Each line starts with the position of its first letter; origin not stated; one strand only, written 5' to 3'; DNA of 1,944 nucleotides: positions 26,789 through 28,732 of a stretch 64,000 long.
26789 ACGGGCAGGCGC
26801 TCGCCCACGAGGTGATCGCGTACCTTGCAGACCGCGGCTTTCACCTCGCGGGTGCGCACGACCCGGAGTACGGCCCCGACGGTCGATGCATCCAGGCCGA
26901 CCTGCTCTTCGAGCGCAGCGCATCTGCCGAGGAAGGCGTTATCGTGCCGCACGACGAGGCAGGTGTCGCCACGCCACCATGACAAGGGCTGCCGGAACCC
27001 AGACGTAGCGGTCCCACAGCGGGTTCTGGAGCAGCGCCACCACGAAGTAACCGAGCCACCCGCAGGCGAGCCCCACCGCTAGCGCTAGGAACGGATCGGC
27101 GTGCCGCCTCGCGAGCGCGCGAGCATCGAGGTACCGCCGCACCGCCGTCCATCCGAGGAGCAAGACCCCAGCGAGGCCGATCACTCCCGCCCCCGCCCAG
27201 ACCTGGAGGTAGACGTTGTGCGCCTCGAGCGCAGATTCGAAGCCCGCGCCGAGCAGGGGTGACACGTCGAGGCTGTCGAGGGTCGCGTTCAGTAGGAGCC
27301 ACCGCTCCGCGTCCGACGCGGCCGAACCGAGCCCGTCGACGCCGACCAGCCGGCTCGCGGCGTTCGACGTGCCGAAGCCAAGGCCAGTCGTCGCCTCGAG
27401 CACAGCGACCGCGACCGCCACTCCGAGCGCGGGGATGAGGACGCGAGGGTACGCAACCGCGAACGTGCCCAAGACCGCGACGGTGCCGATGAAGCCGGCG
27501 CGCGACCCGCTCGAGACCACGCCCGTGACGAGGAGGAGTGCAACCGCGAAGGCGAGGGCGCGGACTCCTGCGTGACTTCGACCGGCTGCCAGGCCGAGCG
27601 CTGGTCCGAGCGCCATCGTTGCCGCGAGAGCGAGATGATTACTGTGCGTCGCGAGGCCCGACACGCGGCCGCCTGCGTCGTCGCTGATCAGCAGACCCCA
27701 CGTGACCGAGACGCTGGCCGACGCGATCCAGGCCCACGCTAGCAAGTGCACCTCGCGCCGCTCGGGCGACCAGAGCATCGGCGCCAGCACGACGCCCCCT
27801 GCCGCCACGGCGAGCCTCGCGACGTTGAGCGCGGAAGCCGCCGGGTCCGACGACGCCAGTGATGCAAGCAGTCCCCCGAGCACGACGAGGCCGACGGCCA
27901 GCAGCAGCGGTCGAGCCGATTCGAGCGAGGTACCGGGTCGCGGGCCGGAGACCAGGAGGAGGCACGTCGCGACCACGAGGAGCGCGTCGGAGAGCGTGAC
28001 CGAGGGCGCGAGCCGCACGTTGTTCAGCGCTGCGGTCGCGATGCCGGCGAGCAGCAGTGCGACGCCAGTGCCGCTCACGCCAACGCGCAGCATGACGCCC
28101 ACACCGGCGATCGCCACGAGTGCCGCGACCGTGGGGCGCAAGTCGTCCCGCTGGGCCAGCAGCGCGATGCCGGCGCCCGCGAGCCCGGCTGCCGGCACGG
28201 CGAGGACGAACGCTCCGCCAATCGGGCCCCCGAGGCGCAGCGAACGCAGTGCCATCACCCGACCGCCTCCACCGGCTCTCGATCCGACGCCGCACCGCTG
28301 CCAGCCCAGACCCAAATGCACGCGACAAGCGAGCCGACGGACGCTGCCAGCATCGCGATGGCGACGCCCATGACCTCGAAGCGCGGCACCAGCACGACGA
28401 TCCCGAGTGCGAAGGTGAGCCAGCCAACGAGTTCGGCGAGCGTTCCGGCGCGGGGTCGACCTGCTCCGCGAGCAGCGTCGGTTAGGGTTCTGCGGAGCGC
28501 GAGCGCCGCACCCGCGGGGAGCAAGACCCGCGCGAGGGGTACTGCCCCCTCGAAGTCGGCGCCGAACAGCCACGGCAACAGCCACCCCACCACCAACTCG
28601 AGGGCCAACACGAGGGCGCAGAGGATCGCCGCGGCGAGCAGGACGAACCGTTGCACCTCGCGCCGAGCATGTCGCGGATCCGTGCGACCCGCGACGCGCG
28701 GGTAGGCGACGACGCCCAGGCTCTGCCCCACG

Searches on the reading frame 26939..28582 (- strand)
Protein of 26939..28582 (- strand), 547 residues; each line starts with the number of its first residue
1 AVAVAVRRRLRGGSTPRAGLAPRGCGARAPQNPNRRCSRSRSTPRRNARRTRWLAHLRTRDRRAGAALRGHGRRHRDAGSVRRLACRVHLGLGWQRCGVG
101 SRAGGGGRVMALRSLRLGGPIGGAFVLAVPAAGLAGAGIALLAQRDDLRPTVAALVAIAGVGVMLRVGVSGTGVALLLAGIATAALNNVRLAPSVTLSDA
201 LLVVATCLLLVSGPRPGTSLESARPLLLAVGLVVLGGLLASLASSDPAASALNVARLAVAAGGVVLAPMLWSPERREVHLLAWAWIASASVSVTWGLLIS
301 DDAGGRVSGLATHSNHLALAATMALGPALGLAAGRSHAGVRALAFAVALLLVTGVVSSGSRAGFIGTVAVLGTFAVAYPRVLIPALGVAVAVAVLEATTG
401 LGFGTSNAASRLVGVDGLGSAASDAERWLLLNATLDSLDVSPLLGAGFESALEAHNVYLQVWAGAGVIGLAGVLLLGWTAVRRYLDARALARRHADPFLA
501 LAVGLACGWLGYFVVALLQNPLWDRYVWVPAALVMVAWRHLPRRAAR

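Call 32: search_protein_families(library=pfam, proteins=[window:26939-28582:-], max_evalue=0.00001)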
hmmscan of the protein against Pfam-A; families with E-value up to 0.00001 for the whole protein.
window:26939-28582:- (547 aa): 1 family
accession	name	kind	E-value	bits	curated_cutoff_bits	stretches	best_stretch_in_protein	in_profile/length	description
PF04932.20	Wzy_C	-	1.4e-07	31.9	31.7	1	347-473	2-148/149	O-Antigen ligase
